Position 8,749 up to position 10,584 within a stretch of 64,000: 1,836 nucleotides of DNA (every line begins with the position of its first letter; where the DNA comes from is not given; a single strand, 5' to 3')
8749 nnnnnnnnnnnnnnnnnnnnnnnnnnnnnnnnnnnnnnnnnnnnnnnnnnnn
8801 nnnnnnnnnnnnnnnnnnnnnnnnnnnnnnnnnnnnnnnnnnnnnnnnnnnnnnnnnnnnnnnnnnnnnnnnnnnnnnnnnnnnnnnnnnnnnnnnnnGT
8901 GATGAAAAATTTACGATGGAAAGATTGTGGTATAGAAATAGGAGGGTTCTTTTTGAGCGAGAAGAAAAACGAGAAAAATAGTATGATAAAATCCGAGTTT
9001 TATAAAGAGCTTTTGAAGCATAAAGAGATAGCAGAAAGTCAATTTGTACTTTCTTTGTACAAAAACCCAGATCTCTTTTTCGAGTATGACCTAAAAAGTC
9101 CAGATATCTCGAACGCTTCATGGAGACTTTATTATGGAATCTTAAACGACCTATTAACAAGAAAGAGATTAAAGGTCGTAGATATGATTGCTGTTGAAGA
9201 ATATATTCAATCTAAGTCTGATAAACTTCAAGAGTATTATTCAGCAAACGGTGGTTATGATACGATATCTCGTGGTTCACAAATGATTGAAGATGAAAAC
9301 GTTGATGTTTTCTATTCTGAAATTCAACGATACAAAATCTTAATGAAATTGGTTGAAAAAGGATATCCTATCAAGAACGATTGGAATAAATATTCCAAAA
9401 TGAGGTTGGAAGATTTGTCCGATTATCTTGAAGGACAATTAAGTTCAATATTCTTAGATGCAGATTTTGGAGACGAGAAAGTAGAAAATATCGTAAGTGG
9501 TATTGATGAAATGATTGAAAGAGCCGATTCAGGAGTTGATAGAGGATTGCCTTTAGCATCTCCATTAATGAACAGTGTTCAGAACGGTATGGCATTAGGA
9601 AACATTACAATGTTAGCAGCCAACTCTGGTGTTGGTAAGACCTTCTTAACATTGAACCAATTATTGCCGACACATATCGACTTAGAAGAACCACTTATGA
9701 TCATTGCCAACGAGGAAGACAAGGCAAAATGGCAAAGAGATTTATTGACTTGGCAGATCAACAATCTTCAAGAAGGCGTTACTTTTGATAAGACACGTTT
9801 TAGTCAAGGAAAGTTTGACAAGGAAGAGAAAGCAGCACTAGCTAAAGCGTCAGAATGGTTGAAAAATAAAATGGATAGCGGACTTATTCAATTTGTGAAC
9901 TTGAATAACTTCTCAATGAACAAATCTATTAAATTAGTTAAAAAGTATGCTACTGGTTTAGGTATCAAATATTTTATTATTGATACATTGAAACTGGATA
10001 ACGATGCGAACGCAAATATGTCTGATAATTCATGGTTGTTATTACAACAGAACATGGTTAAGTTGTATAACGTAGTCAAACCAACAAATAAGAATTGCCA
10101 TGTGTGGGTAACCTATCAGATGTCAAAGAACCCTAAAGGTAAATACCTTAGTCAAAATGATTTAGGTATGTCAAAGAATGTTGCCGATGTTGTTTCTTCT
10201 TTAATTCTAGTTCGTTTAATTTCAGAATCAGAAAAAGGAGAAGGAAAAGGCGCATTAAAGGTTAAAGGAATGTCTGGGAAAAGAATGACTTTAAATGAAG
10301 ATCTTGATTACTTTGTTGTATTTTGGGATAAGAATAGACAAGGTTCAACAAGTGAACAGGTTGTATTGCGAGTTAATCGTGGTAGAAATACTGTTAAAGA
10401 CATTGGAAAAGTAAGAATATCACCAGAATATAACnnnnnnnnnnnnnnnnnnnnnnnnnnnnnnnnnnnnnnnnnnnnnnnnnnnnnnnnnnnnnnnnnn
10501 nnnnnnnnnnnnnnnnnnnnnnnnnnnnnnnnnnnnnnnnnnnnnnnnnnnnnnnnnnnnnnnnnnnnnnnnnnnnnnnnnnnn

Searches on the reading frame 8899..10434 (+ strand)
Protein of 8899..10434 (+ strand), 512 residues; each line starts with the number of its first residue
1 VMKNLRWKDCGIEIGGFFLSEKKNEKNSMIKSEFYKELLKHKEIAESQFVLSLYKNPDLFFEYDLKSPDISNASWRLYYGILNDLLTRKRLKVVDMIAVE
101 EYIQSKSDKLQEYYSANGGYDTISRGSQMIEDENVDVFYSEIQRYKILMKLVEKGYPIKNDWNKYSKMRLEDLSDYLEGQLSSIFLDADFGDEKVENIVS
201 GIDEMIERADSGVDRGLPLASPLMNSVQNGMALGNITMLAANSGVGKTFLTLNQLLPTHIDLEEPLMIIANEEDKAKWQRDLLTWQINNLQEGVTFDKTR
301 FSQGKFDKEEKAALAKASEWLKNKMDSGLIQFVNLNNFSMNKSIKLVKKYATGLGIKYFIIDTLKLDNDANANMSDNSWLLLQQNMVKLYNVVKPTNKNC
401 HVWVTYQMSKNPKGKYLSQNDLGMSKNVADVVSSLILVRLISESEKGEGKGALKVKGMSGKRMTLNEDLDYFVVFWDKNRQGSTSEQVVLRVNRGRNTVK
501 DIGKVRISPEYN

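Call 60: search_protein_families(library=phrogs, proteins=[window:8899-10434:+], max_evalue=0.00001)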
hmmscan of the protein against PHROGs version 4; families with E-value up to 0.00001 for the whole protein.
window:8899-10434:+ (512 aa): 2 families
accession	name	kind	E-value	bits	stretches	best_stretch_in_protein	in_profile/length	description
phrog_19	-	DNA, RNA and nucleotide metabolism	1.7e-35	124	1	33-503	151-582/621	DnaB-like replicative helicase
phrog_239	-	DNA, RNA and nucleotide metabolism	6.8e-13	49.4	1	170-415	289-524/801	DNA primase/helicase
